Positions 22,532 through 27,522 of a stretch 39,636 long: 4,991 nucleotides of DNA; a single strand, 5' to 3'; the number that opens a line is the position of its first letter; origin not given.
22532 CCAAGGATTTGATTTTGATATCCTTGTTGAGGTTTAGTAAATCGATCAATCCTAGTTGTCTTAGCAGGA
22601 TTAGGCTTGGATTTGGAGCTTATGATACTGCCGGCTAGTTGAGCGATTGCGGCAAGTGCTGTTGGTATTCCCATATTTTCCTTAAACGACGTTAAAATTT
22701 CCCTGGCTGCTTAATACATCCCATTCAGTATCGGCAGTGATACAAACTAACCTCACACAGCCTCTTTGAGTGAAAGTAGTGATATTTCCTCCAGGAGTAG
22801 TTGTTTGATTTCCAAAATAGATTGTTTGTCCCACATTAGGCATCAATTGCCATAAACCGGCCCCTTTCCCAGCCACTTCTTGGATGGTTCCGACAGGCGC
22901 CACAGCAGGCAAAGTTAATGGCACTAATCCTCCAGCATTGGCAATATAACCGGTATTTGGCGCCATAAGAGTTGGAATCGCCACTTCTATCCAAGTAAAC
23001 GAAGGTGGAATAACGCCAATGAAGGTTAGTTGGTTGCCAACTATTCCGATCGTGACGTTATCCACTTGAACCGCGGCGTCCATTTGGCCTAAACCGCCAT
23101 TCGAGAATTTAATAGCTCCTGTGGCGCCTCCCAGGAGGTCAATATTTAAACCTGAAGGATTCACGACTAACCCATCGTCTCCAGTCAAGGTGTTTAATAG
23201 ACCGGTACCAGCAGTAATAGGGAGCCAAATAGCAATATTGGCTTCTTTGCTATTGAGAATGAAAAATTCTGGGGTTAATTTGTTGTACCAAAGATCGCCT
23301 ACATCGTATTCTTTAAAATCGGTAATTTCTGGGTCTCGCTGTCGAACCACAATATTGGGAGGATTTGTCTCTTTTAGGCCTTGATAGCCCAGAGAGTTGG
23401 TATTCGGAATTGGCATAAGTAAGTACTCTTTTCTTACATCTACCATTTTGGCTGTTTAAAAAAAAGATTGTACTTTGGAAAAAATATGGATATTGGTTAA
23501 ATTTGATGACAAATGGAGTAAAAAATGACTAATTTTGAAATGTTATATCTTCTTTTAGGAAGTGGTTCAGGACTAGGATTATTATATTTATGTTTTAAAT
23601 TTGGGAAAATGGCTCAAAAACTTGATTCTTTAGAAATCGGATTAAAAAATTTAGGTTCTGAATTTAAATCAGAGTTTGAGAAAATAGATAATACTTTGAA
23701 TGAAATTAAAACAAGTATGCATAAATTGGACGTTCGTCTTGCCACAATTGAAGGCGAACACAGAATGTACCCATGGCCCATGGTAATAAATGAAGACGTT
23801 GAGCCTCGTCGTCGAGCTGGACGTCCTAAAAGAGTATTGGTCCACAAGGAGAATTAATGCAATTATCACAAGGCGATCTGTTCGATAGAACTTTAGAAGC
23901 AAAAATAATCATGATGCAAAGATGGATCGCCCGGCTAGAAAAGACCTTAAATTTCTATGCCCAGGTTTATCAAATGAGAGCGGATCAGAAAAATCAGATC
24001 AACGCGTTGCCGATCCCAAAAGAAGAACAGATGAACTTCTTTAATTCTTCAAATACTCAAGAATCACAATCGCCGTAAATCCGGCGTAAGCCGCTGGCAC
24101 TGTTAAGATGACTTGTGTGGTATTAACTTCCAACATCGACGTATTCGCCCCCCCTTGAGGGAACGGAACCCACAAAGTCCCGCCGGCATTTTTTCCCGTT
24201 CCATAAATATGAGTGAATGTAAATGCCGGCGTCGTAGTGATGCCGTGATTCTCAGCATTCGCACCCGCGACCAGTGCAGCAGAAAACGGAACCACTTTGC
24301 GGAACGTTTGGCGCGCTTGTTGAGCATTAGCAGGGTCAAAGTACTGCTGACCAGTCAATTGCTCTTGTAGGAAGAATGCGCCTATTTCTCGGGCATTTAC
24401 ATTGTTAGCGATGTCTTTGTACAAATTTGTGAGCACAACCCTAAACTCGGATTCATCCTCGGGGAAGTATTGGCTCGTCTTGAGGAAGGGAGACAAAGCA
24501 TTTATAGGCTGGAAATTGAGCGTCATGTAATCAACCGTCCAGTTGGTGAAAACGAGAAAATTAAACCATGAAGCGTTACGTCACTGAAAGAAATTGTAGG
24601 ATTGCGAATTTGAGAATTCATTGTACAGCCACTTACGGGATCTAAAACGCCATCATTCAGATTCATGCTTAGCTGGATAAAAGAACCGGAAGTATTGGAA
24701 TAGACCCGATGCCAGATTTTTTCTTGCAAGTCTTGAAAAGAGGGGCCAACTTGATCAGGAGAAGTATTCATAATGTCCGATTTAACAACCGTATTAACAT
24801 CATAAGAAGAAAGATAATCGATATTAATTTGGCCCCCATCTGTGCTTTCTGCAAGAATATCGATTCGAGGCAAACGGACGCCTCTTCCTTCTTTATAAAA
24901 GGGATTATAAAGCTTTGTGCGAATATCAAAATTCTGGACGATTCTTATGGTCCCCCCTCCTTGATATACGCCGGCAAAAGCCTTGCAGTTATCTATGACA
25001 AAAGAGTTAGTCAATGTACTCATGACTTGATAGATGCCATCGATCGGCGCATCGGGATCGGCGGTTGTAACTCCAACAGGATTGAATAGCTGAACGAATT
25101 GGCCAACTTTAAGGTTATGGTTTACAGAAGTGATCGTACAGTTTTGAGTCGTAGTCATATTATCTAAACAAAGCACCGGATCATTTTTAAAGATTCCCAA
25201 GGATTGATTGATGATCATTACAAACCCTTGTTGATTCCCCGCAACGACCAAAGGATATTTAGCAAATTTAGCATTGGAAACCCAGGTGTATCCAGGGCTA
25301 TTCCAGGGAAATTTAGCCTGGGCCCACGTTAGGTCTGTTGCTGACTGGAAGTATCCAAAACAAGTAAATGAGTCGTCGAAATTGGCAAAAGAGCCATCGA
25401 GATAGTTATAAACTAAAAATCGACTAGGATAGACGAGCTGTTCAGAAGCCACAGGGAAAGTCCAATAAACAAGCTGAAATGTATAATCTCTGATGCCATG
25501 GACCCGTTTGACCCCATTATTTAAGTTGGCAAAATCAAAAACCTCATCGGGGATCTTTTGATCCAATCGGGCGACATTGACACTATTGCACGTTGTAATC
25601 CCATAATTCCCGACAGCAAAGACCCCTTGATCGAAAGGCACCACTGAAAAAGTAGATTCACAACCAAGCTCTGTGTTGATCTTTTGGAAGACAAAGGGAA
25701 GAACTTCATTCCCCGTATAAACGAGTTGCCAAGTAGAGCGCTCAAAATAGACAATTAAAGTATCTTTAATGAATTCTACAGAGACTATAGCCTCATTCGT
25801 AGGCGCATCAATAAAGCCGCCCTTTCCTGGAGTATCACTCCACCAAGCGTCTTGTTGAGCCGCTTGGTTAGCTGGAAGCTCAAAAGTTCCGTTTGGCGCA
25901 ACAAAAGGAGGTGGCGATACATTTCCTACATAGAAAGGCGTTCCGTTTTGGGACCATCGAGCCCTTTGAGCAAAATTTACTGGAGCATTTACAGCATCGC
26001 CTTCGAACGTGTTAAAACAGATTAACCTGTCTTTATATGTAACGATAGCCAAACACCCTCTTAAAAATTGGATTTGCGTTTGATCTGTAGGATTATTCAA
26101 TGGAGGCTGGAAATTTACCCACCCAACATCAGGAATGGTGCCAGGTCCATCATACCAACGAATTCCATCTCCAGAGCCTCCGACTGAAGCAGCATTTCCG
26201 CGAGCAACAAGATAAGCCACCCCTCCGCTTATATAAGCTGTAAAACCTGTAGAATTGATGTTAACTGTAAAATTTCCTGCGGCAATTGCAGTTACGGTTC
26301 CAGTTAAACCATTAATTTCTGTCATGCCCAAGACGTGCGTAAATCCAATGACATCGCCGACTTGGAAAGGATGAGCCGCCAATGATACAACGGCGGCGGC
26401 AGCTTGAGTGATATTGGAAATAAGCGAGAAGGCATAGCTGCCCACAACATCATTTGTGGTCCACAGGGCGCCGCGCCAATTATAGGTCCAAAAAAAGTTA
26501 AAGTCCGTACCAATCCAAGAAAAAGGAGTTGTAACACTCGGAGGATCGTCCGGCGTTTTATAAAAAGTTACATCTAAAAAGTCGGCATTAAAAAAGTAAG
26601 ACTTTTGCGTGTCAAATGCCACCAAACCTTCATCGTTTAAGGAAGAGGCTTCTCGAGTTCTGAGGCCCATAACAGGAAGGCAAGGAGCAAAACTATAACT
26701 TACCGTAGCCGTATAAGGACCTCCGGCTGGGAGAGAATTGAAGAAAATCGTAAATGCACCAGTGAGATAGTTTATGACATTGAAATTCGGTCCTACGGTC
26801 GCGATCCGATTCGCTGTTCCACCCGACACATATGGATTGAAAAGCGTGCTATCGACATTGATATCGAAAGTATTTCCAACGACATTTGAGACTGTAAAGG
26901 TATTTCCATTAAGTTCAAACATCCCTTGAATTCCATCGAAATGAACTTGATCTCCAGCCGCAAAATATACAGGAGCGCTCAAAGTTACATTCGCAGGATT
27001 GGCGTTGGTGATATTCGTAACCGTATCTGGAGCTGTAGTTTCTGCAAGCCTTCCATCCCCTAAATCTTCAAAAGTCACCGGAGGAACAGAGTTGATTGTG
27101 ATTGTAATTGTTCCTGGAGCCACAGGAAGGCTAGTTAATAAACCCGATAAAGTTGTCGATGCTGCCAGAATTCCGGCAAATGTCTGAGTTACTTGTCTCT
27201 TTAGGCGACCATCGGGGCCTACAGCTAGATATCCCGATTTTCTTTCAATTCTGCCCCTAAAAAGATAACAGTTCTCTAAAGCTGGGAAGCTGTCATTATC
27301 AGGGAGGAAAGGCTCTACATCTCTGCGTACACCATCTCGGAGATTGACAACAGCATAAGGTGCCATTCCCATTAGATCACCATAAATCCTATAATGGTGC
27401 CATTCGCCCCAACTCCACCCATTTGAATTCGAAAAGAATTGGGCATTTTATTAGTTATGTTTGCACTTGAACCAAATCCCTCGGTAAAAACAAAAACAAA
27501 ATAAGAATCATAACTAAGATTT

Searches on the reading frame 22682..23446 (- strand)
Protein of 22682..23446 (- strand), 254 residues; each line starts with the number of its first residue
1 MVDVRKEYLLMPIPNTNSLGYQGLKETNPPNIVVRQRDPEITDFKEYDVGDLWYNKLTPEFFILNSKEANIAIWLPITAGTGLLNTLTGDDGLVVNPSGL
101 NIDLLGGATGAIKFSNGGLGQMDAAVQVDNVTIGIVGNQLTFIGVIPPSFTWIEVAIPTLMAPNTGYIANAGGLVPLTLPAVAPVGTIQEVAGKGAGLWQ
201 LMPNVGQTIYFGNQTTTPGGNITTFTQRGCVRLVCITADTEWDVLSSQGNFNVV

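Call 4: search_protein_families(library=pfam, proteins=[window:22682-23446:-], max_evalue=1)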
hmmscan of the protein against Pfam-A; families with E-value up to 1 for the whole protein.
window:22682-23446:- (254 aa): 0 families

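Call 5: search_protein_families(library=phrogs, proteins=[window:22682-23446:-], max_evalue=0.1)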
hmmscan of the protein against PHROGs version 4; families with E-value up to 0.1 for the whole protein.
window:22682-23446:- (254 aa): 0 families

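Call 25: find_homologous_proteins(query=window:22682-23446:-, max_evalue=0.001)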
Query window:22682-23446:- (254 aa): 64 proteins with E <= 0.001 among 627 candidates.
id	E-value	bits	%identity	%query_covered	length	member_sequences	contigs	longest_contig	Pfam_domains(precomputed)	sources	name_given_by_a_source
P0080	1.8e-165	567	100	100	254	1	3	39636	-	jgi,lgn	jgi:hypothetical protein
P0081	2.8e-111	389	73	96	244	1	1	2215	-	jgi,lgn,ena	-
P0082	4.2e-90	320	63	96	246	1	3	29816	-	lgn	-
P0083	3.0e-67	245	46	95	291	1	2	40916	-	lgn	-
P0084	1.8e-66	242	53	93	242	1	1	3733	-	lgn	-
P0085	2.4e-65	239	53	96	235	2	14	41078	-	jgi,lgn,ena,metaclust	metaclust:\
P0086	3.6e-57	212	46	96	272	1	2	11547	-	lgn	-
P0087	1.2e-46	177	43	94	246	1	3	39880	-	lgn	-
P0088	3.5e-43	166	36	94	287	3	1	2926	-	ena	-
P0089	1.3e-42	164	43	95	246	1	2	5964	-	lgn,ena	-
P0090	6.7e-41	158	39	95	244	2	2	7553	-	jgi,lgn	-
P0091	6.3e-40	155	39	95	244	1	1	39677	-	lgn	-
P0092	6.9e-39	152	39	95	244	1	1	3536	-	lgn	-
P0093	2.8e-38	150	42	95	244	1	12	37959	-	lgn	-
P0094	4.5e-37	146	39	95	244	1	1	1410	-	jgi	jgi:hypothetical protein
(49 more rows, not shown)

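Call 26: find_encoding_contigs(protein=P0080, flank=10000, max_places=5)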
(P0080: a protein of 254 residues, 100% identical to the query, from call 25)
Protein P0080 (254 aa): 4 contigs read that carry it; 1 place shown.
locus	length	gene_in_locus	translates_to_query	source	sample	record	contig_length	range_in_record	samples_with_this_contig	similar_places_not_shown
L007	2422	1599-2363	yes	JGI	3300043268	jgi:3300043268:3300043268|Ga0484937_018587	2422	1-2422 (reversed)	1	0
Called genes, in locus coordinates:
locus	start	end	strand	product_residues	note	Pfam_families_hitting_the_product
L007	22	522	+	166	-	-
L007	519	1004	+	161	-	-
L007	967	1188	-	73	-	-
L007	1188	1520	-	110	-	-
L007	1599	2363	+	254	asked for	-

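Call 34: predict_structure(alignment_id=A3)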
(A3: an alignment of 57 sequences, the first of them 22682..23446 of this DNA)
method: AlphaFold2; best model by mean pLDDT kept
length: 254 residues; sequences in the alignment: 57
mean_pLDDT: 84.3   pTM: 0.54
mean pLDDT of the five models: 84.3, 83.7, 82.6, 82.1, 80.9
residues with pLDDT >= 90: 144; 70-90: 49; 50-70: 61; < 50: 0
segments of 3 or more residues with pLDDT < 50: none
pLDDT, mean of each block of 10 residues (from residue 1): 63 60 63 95 93 93 94 86 65 73 68 76 78 68 61 97 97 97 97 94 97 94 97 98 98 97
secondary structure, 60 per line:
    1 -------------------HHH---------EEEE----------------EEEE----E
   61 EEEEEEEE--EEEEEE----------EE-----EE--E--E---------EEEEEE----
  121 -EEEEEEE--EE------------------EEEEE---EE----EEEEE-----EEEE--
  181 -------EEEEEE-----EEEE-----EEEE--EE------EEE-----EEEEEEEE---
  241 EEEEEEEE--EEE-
elements in order: E32-35 E52-55 E60-68 E71-76 E111-116 E122-128 E151-155 E165-169 E175-178 E188-193 E199-202 E208-211 E222-224 E230-237 E241-248 E251-253

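Call 37: fold_search(model_id=the predicted structure, library=pdb)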
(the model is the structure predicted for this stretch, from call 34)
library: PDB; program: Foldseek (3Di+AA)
matches with E <= 10: 67; with E <= 0.001: 7
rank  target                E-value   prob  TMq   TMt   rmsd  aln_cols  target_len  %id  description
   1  7rej_A                7.9e-06  1.00  0.31  0.25  27.1       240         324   14  Tailspike protein 4 (TSP4) from phage CBA120, residues 1-335, obtained in the presence of NaK-Tartrate (released 2022-02-23)
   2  7rfo_B                9.4e-06  1.00  0.32  0.25  27.7       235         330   13  SeMet Tailspike protein 4 (TSP4) phage CBA120, residues 1-335, obtained in the presence of LiSO4 (released 2022-02-23)
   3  7rej_B                1.7e-05  1.00  0.31  0.31  25.3       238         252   13  Tailspike protein 4 (TSP4) from phage CBA120, residues 1-335, obtained in the presence of NaK-Tartrate (released 2022-02-23)
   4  7rfv                  2.2e-05  1.00  0.31  0.33  27.5       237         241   13  Tailspike protein 4 (TSP4) from phage CBA120, residues 1-250, obtained in the presence of PEG8000 (released 2022-02-23)
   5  9f4a_LS               4.8e-05  1.00  0.33  0.14   3.7       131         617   14  Interface between baseplate cup and extended tail tube/sheath of Klebsiella phage KP1 variant vB_Kpn_Lilla1 (released 2025-05-14)
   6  7rfo_C                8.5e-05  1.00  0.30  0.24  27.2       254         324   12  SeMet Tailspike protein 4 (TSP4) phage CBA120, residues 1-335, obtained in the presence of LiSO4 (released 2022-02-23)
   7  7rfo_A                2.1e-04  1.00  0.29  0.23  27.2       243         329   13  SeMet Tailspike protein 4 (TSP4) phage CBA120, residues 1-335, obtained in the presence of LiSO4 (released 2022-02-23)
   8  9ny6_C                1.6e-03  1.00  0.31  0.28   8.9       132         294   13  Pseudomonas phage Pa223 capsid spike (released 2025-08-06)
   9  7eep_M                1.8e-01  0.33  0.12  0.16  10.3       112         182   12  Cyanophage Pam1 portal-adaptor complex (released 2021-10-20)
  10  6o38_C                2.4e-01  0.72  0.22  0.12   6.1       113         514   13  Structure of a chaperone-substrate complex (released 2019-07-24)
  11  2fl8_A                3.2e-01  0.94  0.29  0.22   4.2       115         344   14  Fitting of the gp10 trimer structure into the cryoEM map of the bacteriophage T4 baseplate in the hexagonal conformati (released 2006-04-04)
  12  6o38_A                4.5e-01  0.57  0.22  0.11   6.1       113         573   14  Structure of a chaperone-substrate complex (released 2019-07-24)
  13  9rkv_M                1.3e+00  0.02  0.10  0.05  26.7       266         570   12  Agrobacterium phage 7-7-1 tail fibers (released 2025-12-10)
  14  9bne_A                1.6e+00  0.21  0.13  0.06  11.0        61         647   13  SARS-CoV-2 spike HexaPro protein in complex with T3A trimeric antagonist (released 2025-08-27)
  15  9dkm_C                1.6e+00  0.07  0.10  0.08  10.8        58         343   10  CryoEM structures of yeast cytoplasmic dynein in the presence of ATP and Lis1. (released 2025-06-04)
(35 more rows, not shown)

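Call 56: fold_search(model_id=the predicted structure, library=viral)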
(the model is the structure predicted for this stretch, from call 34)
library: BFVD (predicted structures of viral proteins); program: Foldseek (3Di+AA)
matches with E <= 10: 954; with E <= 0.001: 224
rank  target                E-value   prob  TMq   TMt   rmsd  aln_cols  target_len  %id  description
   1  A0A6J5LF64            9.4e-22  1.00  0.41  0.45  14.5       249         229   26  Uncharacterized protein [uncultured Caudovirales phage]
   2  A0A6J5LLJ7            2.1e-15  1.00  0.43  0.42  11.2       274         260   20  Uncharacterized protein [uncultured Caudovirales phage]
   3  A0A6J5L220            2.2e-15  1.00  0.41  0.21  10.5       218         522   27  Uncharacterized protein [uncultured Caudovirales phage]
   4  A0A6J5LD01            2.6e-15  1.00  0.42  0.49  23.1       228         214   20  Uncharacterized protein [uncultured Caudovirales phage]
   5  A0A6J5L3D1            3.1e-15  1.00  0.41  0.41   9.2       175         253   32  Uncharacterized protein [uncultured Caudovirales phage]
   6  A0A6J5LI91            5.8e-15  1.00  0.39  0.56  13.5       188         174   26  Peptidase A1 domain-containing protein [uncultured Caudovirales phage]
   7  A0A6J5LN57            9.2e-15  1.00  0.41  0.26  10.4       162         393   35  Trimeric autotransporter adhesin YadA-like head domain-containing protein [uncultured Caudovirales phage]
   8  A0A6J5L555            1.9e-14  1.00  0.41  0.53  16.2       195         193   26  Uncharacterized protein [uncultured Caudovirales phage]
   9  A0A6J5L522            4.5e-14  1.00  0.40  0.25   9.3       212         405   23  Uncharacterized protein [uncultured Caudovirales phage]
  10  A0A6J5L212            5.6e-14  1.00  0.41  0.42  12.7       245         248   20  Uncharacterized protein [uncultured Caudovirales phage]
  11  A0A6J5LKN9            2.4e-13  1.00  0.43  0.19   9.7       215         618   25  Uncharacterized protein [uncultured Caudovirales phage]
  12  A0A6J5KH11            9.4e-13  1.00  0.40  0.22  10.7       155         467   29  Uncharacterized protein [uncultured Caudovirales phage]
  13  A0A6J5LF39            5.4e-12  1.00  0.41  0.53  10.9       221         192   17  Uncharacterized protein [uncultured Caudovirales phage]
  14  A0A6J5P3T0            1.9e-11  1.00  0.39  0.20  14.5       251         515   19  Uncharacterized protein [uncultured Caudovirales phage]
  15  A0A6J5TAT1            2.0e-11  1.00  0.40  0.60  10.9       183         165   19  Uncharacterized protein [uncultured Caudovirales phage]
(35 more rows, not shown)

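Call 69: find_related_loci(query=A5, collection=genome_contigs, flank=10000)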
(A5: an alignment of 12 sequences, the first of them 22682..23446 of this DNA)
Query A5 (254 aa) in genome_contigs; peptide patterns used: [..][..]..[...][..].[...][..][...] (x = any residue, [..] = any of these).
30 stretches matched a pattern; 1 encode a relative of the query (tblastn E <= 1e-3); 1 distinct loci.
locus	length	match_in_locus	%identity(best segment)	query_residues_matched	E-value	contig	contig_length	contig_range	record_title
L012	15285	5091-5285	46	146-209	5e-10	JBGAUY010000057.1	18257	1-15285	MAG: Pyrinomonadaceae bacterium isolate MAG_MBR_H10.73 MBRH10-73_opera_contig_10641, whole genome shotgun sequence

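Call 72: search_protein_families(library=ncbifam, proteins=[window:22682-23446:-], max_evalue=0.1)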
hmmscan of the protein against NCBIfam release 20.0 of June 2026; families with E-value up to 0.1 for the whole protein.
window:22682-23446:- (254 aa): 0 families

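Call 85: search_solved_structures(query=A5, max_evalue=10, show_alignments=2)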
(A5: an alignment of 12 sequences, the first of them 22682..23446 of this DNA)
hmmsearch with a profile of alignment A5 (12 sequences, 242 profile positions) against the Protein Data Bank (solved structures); distinct sequences matched with E-value up to 10: 0.

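Call 90: find_encoding_contigs(protein=P0082, flank=10000, max_places=1)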
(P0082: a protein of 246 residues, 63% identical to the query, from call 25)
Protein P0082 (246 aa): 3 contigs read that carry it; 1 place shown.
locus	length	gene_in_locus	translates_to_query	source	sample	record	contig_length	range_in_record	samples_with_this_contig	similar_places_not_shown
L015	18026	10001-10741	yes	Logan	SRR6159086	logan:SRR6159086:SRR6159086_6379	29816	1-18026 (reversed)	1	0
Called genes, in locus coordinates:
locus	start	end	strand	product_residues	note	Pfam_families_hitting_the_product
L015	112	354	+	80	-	-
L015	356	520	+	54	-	-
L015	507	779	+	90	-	-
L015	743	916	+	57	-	-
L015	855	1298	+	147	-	-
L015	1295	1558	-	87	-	-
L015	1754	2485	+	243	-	-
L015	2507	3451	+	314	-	PF25209:Phage_capsid_4 (weak)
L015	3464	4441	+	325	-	-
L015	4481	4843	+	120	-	-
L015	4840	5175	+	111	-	-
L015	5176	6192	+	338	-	-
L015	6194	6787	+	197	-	-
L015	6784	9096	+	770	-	-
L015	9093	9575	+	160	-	-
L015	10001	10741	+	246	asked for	-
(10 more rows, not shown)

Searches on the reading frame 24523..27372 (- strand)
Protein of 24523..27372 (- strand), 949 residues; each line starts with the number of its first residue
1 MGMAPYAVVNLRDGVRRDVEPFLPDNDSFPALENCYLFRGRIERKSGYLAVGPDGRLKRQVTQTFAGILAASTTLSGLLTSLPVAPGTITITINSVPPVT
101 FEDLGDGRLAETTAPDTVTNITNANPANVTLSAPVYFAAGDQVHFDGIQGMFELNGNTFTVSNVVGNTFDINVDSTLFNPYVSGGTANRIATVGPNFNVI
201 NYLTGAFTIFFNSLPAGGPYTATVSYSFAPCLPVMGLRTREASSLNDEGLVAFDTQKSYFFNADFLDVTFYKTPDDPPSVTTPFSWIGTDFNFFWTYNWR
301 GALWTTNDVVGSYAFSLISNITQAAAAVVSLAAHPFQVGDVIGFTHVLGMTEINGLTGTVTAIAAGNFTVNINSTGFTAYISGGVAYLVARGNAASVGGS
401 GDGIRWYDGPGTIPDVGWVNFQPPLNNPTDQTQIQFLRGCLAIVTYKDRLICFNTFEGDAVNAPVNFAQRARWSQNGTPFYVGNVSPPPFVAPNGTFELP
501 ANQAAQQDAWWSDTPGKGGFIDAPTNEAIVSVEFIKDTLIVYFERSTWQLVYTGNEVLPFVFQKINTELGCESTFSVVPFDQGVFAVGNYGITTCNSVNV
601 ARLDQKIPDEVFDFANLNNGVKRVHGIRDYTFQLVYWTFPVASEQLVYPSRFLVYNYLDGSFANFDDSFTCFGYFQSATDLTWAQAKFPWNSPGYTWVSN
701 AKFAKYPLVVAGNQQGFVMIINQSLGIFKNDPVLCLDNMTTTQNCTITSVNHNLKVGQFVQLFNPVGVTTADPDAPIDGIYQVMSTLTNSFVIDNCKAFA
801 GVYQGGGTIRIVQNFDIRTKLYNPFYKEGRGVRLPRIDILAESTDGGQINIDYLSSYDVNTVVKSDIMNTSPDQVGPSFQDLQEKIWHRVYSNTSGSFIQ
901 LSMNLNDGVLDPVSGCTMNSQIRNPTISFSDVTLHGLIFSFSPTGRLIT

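Call 8: search_protein_families(library=phrogs, proteins=[window:24523-27372:-], max_evalue=0.01)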
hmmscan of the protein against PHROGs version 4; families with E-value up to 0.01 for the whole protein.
window:24523-27372:- (949 aa): 4 families
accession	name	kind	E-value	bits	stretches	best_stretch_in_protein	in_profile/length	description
phrog_3287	-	head and packaging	1.6e-19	71.2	1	443-697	152-381/524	virion structural protein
phrog_584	-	tail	2.3e-11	44.9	2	114-191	19-95/218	major tail protein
phrog_22674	-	unknown function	0.0051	18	0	336-375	3-43/75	-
phrog_578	-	connector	0.0079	15.7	0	528-590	188-251/486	head closure Hc3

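Call 9: search_protein_families(library=pfam, proteins=[window:24523-27372:-], max_evalue=0.01)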
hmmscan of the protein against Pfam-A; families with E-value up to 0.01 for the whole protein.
window:24523-27372:- (949 aa): 1 family
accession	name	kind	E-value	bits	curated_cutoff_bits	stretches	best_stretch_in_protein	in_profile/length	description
PF16190.11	E1_FCCH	-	2.2e-26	92.2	29.5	2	129-188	6-67/70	Ubiquitin-activating enzyme E1 FCCH domain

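Call 16: search_dna_similar(query=window:24523-27372:-, collection=phages, mode=protein, max_rows=15, max_evalue=0.001)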
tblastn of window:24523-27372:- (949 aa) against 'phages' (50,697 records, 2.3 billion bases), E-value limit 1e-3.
Records with a match: 54; places in all: 54; records where one place covers at least 80% of the query: 0.
Best place of each record, by identity: <60% 54.
By first word of the organism name: Rhizobium 19; Xanthomonas 15; Vibrio 6; Pelagibacter 6; Pseudomonas 3; Caudoviricetes 3; Proteus 1; Xylella 1.
By host as written in the record: - 13; Xanthomonas albilineans CFBP2523 6; Xanthomonas citri 4; Rhizobium leguminosarum 4; Rhizobium etli CFN42 3; Vibrio splendidus 3; Candidatus Pelagibacter ubique HTCC1062 3; Rhizobium sp. I1_9 2; and 12 more.
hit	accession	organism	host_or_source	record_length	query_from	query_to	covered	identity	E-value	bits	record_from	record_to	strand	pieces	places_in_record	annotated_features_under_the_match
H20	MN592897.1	Vibrio phage MZH0603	Vibrio variabilis R-40492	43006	99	386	17%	47.9%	1e-9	120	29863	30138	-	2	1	FCCH domain ubiquitin-activating enzyme E1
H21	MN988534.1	Rhizobium phage RHph_N34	Rhizobium etli CFN42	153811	118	384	13%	43.0%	1e-6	109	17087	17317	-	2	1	baseplate wedge subunit protein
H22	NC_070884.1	Rhizobium phage RHph_N34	Rhizobium etli CFN42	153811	118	384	13%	43.0%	1e-6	109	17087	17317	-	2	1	baseplate wedge subunit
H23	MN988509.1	Rhizobium phage RHph_I46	Rhizobium phaseoli IE1004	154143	118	384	13%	42.2%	4e-5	104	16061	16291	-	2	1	baseplate wedge subunit protein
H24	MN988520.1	Rhizobium phage RHph_I9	Rhizobium sp. R635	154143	118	384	13%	42.2%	4e-5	104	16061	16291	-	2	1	baseplate wedge subunit protein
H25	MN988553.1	Rhizobium phage RHph_I34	Rhizobium etli CFN42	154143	118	384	13%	42.2%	4e-5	104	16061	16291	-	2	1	baseplate wedge subunit protein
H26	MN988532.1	Rhizobium phage RHph_I1_9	Rhizobium sp. I1_9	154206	118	384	13%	42.2%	4e-5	104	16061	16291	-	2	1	baseplate wedge subunit protein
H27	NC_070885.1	Rhizobium phage RHph_I1_9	Rhizobium sp. I1_9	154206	118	384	13%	42.2%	4e-5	104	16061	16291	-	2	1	baseplate wedge subunit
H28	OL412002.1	Pseudomonas phage BroderSalsa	Pseudomonas sp. ERG2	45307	511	752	26%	22.1%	6e-4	50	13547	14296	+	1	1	putative structural protein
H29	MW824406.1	Vibrio phage PS25B.1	Vibrio crassostreae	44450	118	298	19%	28.6%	4e-6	57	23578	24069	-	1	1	chitin-binding type-3 domain-containing protein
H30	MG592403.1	Vibrio phage 1.021.A._10N.222.51.F9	Vibrio splendidus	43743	118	298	19%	28.6%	4e-6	57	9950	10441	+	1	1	FCCH domain ubiquitin-activating enzyme E1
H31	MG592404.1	Vibrio phage 1.021.B._10N.222.51.F9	Vibrio splendidus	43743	118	298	19%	28.6%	4e-6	57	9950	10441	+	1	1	FCCH domain ubiquitin-activating enzyme E1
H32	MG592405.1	Vibrio phage 1.021.C._10N.222.51.F9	Vibrio splendidus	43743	118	298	19%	28.6%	4e-6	57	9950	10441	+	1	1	FCCH domain ubiquitin-activating enzyme E1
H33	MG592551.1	Vibrio phage 1.185.O._10N.286.49.C2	Vibrio sp.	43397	118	298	19%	28.6%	6e-6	57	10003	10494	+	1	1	FCCH domain ubiquitin-activating enzyme E1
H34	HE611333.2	Pseudomonas phage tf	Pseudomonas putida PpG1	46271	523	697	18%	29.3%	6e-5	53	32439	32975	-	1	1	phage particle protein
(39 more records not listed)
